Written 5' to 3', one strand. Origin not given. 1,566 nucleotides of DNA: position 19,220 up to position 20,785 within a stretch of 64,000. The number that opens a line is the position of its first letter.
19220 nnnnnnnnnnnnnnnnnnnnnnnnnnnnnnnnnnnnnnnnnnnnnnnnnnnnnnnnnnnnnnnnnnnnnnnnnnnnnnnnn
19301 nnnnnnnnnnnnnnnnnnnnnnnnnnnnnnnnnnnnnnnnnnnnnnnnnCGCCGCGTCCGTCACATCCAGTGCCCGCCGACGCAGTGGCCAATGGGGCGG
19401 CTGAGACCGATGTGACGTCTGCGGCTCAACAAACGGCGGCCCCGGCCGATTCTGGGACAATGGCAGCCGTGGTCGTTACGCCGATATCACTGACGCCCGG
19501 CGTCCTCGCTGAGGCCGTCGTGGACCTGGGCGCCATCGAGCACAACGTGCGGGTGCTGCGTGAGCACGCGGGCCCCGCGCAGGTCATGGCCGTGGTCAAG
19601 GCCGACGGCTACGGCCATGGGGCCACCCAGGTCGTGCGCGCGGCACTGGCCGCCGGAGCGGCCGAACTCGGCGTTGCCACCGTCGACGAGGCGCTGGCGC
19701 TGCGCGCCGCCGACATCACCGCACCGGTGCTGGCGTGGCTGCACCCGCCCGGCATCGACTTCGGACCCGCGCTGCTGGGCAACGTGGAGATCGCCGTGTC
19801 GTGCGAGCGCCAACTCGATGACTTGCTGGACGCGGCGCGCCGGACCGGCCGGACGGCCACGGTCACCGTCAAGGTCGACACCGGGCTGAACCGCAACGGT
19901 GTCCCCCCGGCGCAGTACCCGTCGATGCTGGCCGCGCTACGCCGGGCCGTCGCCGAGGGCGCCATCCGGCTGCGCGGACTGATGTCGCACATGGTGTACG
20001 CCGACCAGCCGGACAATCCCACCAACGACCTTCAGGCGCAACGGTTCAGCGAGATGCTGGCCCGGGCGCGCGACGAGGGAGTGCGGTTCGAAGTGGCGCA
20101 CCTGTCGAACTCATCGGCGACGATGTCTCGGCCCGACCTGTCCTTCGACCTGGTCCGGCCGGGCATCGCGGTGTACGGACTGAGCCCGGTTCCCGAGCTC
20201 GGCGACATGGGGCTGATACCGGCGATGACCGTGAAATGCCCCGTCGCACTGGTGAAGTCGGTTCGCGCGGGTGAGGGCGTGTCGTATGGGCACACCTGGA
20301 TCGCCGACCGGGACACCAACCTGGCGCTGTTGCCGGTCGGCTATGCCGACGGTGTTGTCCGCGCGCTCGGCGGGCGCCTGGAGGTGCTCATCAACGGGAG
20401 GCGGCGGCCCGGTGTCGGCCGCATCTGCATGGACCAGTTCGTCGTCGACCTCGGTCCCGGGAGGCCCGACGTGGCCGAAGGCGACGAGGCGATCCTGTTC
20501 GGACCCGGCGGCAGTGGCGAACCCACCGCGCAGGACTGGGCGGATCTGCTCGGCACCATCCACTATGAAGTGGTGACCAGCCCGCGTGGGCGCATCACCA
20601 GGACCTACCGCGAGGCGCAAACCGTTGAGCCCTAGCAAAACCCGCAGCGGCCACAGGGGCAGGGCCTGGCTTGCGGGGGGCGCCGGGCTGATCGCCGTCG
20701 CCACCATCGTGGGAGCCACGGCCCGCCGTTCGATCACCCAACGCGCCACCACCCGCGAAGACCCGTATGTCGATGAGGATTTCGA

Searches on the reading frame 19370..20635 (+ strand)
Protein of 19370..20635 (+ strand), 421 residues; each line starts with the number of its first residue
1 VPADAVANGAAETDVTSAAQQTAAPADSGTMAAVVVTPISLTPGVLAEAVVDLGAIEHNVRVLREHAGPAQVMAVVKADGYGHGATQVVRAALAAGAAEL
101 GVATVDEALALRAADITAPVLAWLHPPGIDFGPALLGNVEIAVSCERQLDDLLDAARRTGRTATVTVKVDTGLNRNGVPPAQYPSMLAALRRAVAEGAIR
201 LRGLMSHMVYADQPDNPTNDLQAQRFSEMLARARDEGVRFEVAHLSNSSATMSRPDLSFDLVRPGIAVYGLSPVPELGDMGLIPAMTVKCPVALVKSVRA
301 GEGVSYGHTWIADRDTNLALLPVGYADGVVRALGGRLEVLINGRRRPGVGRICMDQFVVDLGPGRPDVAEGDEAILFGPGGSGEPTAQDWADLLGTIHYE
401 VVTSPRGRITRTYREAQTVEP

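Call 85: search_protein_families(library=pfam, proteins=[window:19370-20635:+], max_evalue=0.00001)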
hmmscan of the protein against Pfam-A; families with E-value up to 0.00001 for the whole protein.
window:19370-20635:+ (421 aa): 2 families
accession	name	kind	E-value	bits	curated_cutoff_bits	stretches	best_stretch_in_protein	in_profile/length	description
PF01168.26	Ala_racemase_N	-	7.9e-71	238.7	24.1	1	51-273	1-220/220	Alanine racemase, N-terminal domain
PF00842.27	Ala_racemase_C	-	1e-43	148.4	25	1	285-413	1-127/127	Alanine racemase, C-terminal domain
